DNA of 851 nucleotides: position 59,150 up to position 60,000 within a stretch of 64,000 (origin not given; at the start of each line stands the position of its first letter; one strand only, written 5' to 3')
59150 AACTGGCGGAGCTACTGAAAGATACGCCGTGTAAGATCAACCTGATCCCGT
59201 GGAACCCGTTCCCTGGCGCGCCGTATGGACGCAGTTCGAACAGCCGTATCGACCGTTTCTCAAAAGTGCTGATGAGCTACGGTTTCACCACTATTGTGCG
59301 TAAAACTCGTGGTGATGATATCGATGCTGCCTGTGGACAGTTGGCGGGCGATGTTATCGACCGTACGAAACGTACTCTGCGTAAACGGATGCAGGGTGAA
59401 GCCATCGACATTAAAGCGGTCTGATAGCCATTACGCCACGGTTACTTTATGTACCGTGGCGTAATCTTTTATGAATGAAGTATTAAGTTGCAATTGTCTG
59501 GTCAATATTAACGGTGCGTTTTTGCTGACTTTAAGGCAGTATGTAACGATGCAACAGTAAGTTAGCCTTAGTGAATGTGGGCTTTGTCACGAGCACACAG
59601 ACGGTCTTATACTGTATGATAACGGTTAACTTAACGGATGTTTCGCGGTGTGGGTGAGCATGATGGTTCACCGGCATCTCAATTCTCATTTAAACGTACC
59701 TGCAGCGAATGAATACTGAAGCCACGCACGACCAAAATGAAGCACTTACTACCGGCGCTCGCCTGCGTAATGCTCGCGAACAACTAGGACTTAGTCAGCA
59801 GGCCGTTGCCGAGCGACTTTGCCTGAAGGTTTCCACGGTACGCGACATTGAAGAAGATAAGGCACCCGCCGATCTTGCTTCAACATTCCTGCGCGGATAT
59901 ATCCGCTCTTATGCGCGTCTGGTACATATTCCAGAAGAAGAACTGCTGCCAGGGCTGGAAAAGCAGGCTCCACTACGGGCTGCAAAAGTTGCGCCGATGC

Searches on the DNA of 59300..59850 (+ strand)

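Call 3: search_dna_similar(query=window:59300-59850:+, collection=ecoli_genomes, mode=near, max_rows=30, rows=spread)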
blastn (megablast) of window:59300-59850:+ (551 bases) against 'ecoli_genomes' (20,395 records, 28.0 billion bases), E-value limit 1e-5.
Records with a match: 5425; places in all: 5425; records where one place covers at least 80% of the query: 5424.
Genomes with a match: 5425 of 5426; with a place that covers at least 80% of the query: 5424. Places per genome that has any: lowest 1, median 1, highest 1. On chromosomes: 5425 places; on plasmids: 0.
Best place of each record, by identity: >=99% 4462; 95-99% 962; 60-80% 1.
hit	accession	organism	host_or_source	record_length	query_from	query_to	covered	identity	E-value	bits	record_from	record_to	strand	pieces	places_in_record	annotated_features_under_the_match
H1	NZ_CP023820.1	Escherichia coli strain 7/2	Homo sapiens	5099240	1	551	100%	100.0%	0e+0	1018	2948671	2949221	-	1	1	rodZ: cytoskeleton protein RodZ | rlmN: bifunctional tRNA (adenosine(37)-C2)-methyltransferase TrmG/ribosomal ...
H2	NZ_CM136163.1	Escherichia coli strain PRO_A-1420-6M-A_ESBL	Homo sapiens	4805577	1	551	100%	100.0%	0e+0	1018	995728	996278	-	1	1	rodZ: cytoskeleton protein RodZ | rlmN: bifunctional tRNA (adenosine(37)-C2)-methyltransferase TrmG/ribosomal ...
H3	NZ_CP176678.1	Escherichia coli O121 strain GTVSS-020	all-purpose wheat flour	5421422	1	551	100%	99.6%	0e+0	1007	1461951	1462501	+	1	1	rodZ: cytoskeleton protein RodZ | rlmN: bifunctional tRNA (adenosine(37)-C2)-methyltransferase TrmG/ribosomal ...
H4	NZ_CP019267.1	Escherichia coli strain 13C1079T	chicken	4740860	1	551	100%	99.5%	0e+0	1002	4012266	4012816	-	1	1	rodZ: cytoskeleton protein RodZ | rlmN: bifunctional tRNA (adenosine(37)-C2)-methyltransferase TrmG/ribosomal ...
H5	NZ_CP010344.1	Escherichia coli ECC-1470 strain ECC-1470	Bos taurus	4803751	1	551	100%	99.5%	0e+0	1002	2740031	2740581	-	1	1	rodZ: cytoskeleton protein RodZ | rlmN: bifunctional tRNA (adenosine(37)-C2)-methyltransferase TrmG/ribosomal ...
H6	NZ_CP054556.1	Escherichia coli strain LWY24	chicken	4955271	1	551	100%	99.5%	0e+0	1002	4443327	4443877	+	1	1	rodZ: cytoskeleton protein RodZ | rlmN: bifunctional tRNA (adenosine(37)-C2)-methyltransferase TrmG/ribosomal ...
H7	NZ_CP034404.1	Escherichia coli strain CRE10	Homosapiens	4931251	1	551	100%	99.5%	0e+0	1002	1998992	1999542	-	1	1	rodZ: cytoskeleton protein RodZ | rlmN: bifunctional tRNA (adenosine(37)-C2)-methyltransferase TrmG/ribosomal ...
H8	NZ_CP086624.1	Escherichia coli strain RIVM_C037791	Homo sapiens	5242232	1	551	100%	99.5%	0e+0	1002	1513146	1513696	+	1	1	rodZ: cytoskeleton protein RodZ | rlmN: bifunctional tRNA (adenosine(37)-C2)-methyltransferase TrmG/ribosomal ...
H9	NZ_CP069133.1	Escherichia coli BW25113 strain BW25113 substr. CHXR2G20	not applicable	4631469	1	551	100%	99.5%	0e+0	1002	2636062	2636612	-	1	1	rodZ: cytoskeleton protein RodZ | rlmN: bifunctional tRNA (adenosine(37)-C2)-methyltransferase TrmG/ribosomal ...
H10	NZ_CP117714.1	Escherichia coli strain PBS4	Duck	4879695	1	551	100%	99.5%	0e+0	1002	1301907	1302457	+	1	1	rodZ: cytoskeleton protein RodZ | rlmN: bifunctional tRNA (adenosine(37)-C2)-methyltransferase TrmG/ribosomal ...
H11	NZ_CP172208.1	Escherichia coli strain GF75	chicken meat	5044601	1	551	100%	99.5%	0e+0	1002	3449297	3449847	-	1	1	rodZ: cytoskeleton protein RodZ | rlmN: bifunctional tRNA (adenosine(37)-C2)-methyltransferase TrmG/ribosomal ...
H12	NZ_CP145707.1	Escherichia coli strain S1-CAM-02-A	Homo sapiens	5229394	1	551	100%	99.5%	0e+0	1002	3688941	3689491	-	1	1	rodZ: cytoskeleton protein RodZ | rlmN: bifunctional tRNA (adenosine(37)-C2)-methyltransferase TrmG/ribosomal ...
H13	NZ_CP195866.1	Escherichia coli strain FXCREC043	Homo sapiens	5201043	1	551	100%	99.5%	0e+0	1002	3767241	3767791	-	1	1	rodZ: cytoskeleton protein RodZ | rlmN: bifunctional tRNA (adenosine(37)-C2)-methyltransferase TrmG/ribosomal ...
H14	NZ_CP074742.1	Escherichia coli strain RM6927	Homo sapiens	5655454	1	551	100%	99.5%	0e+0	1002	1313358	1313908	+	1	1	rodZ: cytoskeleton protein RodZ | rlmN: bifunctional tRNA (adenosine(37)-C2)-methyltransferase TrmG/ribosomal ...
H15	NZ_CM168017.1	Escherichia coli strain PEC178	Sus scrofa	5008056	1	551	100%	99.5%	0e+0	1002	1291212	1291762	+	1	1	rodZ: cytoskeleton protein RodZ | rlmN: bifunctional tRNA (adenosine(37)-C2)-methyltransferase TrmG/ribosomal ...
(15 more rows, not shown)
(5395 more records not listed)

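Call 56: search_dna_similar(query=window:59630-59730:+, collection=ecoli_genomes, mode=near, max_rows=40, rows=spread)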
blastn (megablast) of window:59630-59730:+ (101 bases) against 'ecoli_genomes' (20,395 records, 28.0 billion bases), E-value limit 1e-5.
Records with a match: 5425; places in all: 5425; records where one place covers at least 80% of the query: 5425.
Genomes with a match: 5425 of 5426; with a place that covers at least 80% of the query: 5425. Places per genome that has any: lowest 1, median 1, highest 1. On chromosomes: 5425 places; on plasmids: 0.
Best place of each record, by identity: >=99% 5423; 95-99% 1; 80-90% 1.
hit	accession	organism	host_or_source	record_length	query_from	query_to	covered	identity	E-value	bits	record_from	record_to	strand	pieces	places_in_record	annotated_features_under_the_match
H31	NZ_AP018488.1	Escherichia coli O157:H7 strain PV15-279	Homo sapiens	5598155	1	101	100%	100.0%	7e-45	187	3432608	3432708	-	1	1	rodZ: cytoskeleton protein RodZ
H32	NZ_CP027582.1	Escherichia coli strain 2013C-4538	Homo sapiens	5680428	1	101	100%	100.0%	7e-45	187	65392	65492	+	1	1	rodZ: cytoskeleton protein RodZ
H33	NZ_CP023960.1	Escherichia coli strain FDAARGOS_448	Homo sapiens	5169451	1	101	100%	100.0%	7e-45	187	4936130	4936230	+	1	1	rodZ: cytoskeleton protein RodZ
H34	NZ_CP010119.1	Escherichia coli strain C3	cow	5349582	1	101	100%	100.0%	7e-45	187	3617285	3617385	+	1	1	rodZ: cytoskeleton protein RodZ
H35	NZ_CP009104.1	Escherichia coli strain RM9387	Cow feces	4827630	1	101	100%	100.0%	7e-45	187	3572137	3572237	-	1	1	rodZ: cytoskeleton protein RodZ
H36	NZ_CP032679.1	Escherichia coli str. K-12 substr. MG1655 strain K-12 ...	not applicable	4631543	1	101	100%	100.0%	7e-45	187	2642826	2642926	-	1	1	rodZ: cytoskeleton protein RodZ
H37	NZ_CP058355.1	Escherichia coli strain AMSCJX03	Giant Panda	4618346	1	101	100%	100.0%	7e-45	187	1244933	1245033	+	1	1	rodZ: cytoskeleton protein RodZ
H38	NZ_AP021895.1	Escherichia coli strain 2018-11-3CC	Homo sapiens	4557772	1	101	100%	100.0%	7e-45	187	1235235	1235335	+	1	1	rodZ: cytoskeleton protein RodZ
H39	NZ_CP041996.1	Escherichia coli strain AR Bank #0349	Homo sapiens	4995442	1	101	100%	100.0%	7e-45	187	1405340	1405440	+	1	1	rodZ: cytoskeleton protein RodZ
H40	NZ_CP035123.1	Escherichia coli strain EC25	Homo sapiens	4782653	1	101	100%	100.0%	7e-45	187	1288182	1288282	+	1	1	rodZ: cytoskeleton protein RodZ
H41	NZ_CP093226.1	Escherichia coli strain EC-16-35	Homo sapiens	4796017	1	101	100%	100.0%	7e-45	187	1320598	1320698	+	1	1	rodZ: cytoskeleton protein RodZ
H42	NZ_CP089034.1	Escherichia coli O157:H7 strain 6535NalR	Homo sapiens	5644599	1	101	100%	100.0%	7e-45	187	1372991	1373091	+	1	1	rodZ: cytoskeleton protein RodZ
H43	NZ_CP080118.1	Escherichia coli strain M70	Homo sapiens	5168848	1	101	100%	100.0%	7e-45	187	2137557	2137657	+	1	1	rodZ: cytoskeleton protein RodZ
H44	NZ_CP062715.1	Escherichia coli O157:H7 strain Z1826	Bovine Faeces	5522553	1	101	100%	100.0%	7e-45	187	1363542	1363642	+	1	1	rodZ: cytoskeleton protein RodZ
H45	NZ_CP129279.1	Escherichia coli strain GZM7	Chicken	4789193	1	101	100%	100.0%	7e-45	187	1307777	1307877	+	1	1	rodZ: cytoskeleton protein RodZ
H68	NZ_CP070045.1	Escherichia coli strain FDAARGOS_1303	Homo sapiens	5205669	1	101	100%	99.0%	3e-43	182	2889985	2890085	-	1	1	rodZ: cytoskeleton protein RodZ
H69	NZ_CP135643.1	Escherichia coli strain TUM17543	missing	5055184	1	101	100%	99.0%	3e-43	182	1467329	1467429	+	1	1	rodZ: cytoskeleton protein RodZ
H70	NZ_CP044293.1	Escherichia coli strain P276M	Healthy human (stool)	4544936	1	101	100%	89.1%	5e-26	124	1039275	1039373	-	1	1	none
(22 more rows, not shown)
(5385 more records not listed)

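Call 69: search_dna_similar(query=window:59636-59684:+, collection=ecoli_genomes, mode=distant, max_evalue=10, max_rows=5)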
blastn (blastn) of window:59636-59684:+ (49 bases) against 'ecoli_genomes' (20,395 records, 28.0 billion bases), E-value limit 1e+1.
Records with a match: 5425; places in all: 5425; records where one place covers at least 80% of the query: 5425.
Genomes with a match: 5425 of 5426; with a place that covers at least 80% of the query: 5425. Places per genome that has any: lowest 1, median 1, highest 1. On chromosomes: 5425 places; on plasmids: 0.
Best place of each record, by identity: >=99% 5013; 95-99% 412.
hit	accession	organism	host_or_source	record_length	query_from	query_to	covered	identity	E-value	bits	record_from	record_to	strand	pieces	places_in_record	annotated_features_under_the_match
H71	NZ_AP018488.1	Escherichia coli O157:H7 strain PV15-279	Homo sapiens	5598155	1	49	100%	100.0%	5e-16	90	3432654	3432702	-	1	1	none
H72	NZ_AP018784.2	Escherichia coli strain SK1144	-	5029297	1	49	100%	100.0%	5e-16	90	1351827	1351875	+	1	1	none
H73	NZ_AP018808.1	Escherichia coli strain E2865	Bos taurus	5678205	1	49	100%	100.0%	5e-16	90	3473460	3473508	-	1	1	none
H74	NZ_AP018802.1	Escherichia coli strain E2863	Bos taurus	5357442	1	49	100%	100.0%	5e-16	90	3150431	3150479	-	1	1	none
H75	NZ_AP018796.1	Escherichia coli strain E2855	Bos taurus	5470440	1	49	100%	100.0%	5e-16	90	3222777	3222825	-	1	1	none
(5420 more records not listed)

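Call 70: get_annotated_region(hit=H68, flank=10)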
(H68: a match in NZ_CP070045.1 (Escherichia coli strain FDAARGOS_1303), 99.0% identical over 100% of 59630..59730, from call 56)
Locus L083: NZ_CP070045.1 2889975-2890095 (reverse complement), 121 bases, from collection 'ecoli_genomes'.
description: Escherichia coli strain FDAARGOS_1303 chromosome, complete genome
organism: Escherichia coli strain FDAARGOS_1303 (NCBI taxid 562)
replicon: chromosome; assembly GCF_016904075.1
host: Homo sapiens; source: missing; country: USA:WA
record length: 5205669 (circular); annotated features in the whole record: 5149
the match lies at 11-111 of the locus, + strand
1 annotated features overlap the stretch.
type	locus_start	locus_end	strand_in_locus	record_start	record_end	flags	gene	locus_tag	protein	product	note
CDS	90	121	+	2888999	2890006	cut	rodZ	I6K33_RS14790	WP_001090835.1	cytoskeleton protein RodZ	-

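Call 71: get_annotated_region(hit=H69, flank=10)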
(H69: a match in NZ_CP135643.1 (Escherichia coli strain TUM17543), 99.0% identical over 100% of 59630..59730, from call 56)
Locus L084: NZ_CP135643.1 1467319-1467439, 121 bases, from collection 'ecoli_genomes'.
description: Escherichia coli strain TUM17543 chromosome, complete genome
organism: Escherichia coli strain TUM17543 (NCBI taxid 562)
replicon: chromosome; assembly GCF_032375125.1
host: missing; source: missing; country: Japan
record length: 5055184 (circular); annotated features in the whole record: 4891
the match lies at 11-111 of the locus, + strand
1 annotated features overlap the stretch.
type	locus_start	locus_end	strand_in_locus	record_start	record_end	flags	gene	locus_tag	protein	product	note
CDS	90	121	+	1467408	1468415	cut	rodZ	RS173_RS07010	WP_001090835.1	cytoskeleton protein RodZ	-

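Call 72: get_annotated_region(hit=H70, flank=300)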
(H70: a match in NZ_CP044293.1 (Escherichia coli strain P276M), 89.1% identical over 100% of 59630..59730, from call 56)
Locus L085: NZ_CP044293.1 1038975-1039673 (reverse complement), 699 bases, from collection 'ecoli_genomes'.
description: Escherichia coli strain P276M chromosome, complete genome
organism: Escherichia coli strain P276M (NCBI taxid 562)
replicon: chromosome; assembly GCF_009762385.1
host: -; source: Healthy human (stool); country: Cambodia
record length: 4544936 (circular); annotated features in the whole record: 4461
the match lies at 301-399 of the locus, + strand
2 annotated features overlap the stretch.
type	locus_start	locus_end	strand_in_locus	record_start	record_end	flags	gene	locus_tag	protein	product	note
CDS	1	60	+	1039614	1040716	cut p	-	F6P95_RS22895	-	bifunctional tRNA (adenosine(37)-C2)-methyltransferase TrmG/ribosomal RNA large subunit methyltransferase RlmN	23S rRNA m2A2503 methyltransferase; methylates the C2 position of the A2530 nucleotide in 23S rRNA; may be involved in ...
CDS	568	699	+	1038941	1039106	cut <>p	-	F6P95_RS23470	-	cytoskeleton protein RodZ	frameshifted; incomplete; partial in the middle of a contig; missing N-terminus and C-terminus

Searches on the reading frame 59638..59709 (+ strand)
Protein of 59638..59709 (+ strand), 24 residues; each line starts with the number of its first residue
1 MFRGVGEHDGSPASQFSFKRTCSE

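Call 76: list_cluster_members(proteins=[window:59638-59709:+, window:59648-59716:+])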
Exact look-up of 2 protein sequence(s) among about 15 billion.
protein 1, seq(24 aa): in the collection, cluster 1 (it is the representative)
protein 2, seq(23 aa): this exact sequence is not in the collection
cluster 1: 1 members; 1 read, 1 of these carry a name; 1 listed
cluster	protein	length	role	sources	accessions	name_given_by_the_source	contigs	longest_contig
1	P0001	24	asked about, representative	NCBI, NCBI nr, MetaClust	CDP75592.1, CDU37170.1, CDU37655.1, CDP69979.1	Putative uncharacterized protein [Escherichia coli D6-117.29] | Protein of unknown function [Escherichia coli D6-113.11] | status=active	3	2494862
